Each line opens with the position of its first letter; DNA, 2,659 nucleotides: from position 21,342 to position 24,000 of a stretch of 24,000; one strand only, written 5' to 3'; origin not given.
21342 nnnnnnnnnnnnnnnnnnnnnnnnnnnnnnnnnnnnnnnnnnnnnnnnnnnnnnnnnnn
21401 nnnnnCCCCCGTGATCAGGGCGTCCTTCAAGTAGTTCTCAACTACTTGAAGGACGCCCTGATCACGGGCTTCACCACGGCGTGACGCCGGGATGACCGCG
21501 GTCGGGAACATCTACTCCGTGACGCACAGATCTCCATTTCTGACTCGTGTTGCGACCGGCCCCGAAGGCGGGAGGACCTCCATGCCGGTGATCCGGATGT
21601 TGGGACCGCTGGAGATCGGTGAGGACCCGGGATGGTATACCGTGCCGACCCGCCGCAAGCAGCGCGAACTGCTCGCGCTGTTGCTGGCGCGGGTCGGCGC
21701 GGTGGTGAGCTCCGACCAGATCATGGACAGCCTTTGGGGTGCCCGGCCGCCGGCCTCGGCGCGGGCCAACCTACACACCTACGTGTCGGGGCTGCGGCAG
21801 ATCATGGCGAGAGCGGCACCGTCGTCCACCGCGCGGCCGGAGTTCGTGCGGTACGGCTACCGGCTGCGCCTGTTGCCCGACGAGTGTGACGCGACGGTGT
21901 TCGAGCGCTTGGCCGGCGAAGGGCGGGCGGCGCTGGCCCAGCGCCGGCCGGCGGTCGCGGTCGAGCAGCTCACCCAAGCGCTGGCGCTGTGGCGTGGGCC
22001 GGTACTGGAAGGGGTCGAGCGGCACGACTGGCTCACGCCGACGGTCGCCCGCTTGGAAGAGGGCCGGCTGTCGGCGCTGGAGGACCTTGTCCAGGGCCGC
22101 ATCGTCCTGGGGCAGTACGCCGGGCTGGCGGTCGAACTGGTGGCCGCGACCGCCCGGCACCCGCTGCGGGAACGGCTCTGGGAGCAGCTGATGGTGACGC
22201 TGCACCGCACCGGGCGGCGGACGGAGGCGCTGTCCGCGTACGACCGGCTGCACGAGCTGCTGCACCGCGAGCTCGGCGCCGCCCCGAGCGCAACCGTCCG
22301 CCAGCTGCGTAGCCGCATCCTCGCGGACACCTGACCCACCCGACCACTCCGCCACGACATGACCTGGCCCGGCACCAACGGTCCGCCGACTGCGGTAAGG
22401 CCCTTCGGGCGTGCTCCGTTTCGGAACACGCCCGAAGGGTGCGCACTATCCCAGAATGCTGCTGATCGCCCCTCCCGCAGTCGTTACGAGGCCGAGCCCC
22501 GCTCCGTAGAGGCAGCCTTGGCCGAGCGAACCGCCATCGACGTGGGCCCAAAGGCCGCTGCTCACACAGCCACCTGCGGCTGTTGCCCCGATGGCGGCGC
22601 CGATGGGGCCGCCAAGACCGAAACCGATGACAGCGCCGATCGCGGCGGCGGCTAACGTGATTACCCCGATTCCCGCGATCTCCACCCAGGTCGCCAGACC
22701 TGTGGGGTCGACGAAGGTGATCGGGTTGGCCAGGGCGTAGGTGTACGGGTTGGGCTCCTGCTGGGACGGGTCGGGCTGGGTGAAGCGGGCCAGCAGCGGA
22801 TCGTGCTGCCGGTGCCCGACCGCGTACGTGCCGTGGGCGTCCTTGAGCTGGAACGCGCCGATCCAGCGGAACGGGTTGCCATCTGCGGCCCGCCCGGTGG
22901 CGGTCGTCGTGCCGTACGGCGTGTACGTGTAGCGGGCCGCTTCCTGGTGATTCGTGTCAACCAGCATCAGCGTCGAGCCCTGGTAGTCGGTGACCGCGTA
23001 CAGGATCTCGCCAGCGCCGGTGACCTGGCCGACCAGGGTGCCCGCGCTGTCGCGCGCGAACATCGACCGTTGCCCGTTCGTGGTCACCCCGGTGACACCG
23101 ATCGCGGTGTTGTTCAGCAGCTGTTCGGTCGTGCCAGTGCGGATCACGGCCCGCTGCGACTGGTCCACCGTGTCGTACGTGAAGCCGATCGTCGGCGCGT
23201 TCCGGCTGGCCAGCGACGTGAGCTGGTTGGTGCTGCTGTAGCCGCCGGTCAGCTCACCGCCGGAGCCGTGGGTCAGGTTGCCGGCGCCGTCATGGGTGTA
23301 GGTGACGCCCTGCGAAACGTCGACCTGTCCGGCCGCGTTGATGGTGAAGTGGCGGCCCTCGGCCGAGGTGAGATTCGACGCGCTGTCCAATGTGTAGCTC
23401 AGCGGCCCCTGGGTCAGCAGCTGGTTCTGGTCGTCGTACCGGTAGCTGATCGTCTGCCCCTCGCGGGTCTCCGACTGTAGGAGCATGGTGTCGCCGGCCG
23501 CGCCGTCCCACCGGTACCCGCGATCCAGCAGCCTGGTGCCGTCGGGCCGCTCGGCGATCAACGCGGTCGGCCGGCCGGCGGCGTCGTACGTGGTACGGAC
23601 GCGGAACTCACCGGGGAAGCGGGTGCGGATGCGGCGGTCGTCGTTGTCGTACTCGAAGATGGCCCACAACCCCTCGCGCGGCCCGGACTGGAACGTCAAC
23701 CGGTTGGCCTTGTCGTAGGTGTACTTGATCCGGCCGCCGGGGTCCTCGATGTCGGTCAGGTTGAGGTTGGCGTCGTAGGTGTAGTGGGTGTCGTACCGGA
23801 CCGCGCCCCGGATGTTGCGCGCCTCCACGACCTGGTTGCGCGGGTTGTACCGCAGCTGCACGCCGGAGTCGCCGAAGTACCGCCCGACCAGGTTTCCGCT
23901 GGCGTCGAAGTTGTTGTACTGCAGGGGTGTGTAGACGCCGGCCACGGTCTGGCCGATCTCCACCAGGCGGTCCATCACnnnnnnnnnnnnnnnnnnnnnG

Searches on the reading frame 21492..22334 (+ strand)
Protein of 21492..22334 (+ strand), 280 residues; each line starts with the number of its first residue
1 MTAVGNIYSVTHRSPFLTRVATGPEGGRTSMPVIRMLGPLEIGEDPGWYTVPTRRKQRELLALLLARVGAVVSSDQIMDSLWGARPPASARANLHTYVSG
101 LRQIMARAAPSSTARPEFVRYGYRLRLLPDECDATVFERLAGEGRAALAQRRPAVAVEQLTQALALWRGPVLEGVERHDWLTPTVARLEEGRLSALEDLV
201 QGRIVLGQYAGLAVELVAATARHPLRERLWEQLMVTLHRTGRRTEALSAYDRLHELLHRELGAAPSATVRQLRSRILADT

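Call 9: search_protein_families(library=pfam, proteins=[window:21492-22334:+], max_evalue=0.01)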
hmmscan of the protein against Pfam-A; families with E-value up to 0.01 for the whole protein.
window:21492-22334:+ (280 aa): 4 families
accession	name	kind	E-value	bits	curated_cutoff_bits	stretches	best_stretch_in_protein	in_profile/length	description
PF03704.23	BTAD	-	1.1e-42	146.3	22.1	1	132-277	1-146/146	Bacterial transcriptional activator domain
PF00486.34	Trans_reg_C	-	4.6e-09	36.7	26.2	1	53-110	6-62/77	Transcriptional regulatory protein, C terminal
PF20308.4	TPR-S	-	0.002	19.1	27.6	0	213-255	5-46/102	Tetratricopeptide Repeats-Sensor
PF07719.23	TPR_2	-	0.0045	17.5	27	0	140-166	4-30/34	Tetratricopeptide repeat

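Call 43: find_encoding_contigs(protein=window:21492-22334:+, flank=10000, max_places=3)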
Protein window:21492-22334:+ (280 aa): no gene with exactly this product is on record in the collection.

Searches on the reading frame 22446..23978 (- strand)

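Call 9: search_protein_families(library=pfam, proteins=[window:22446-23978:-], max_evalue=0.01)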
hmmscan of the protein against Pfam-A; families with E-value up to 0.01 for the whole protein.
window:22446-23978:- (510 aa): 1 family
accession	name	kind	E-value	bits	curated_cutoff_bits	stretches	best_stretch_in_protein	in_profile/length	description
PF05593.20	RHS_repeat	-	5.3e-15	55.8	22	1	68-95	1-29/38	RHS Repeat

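Call 72: search_protein_families(library=ncbifam, proteins=[window:22446-23978:-], max_evalue=0.01)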
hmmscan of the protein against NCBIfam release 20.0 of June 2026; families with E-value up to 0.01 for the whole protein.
window:22446-23978:- (510 aa): 2 families
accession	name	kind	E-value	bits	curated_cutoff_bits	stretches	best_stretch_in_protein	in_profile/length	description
TIGR03696.1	Rhs_assc_core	domain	5.7e-17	62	32.5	1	352-428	1-76/76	RHS repeat-associated core domain-containing protein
TIGR01643.1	YD_repeat_2x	repeat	2.9e-10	40.2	15.8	1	68-95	1-29/42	YD repeat-containing protein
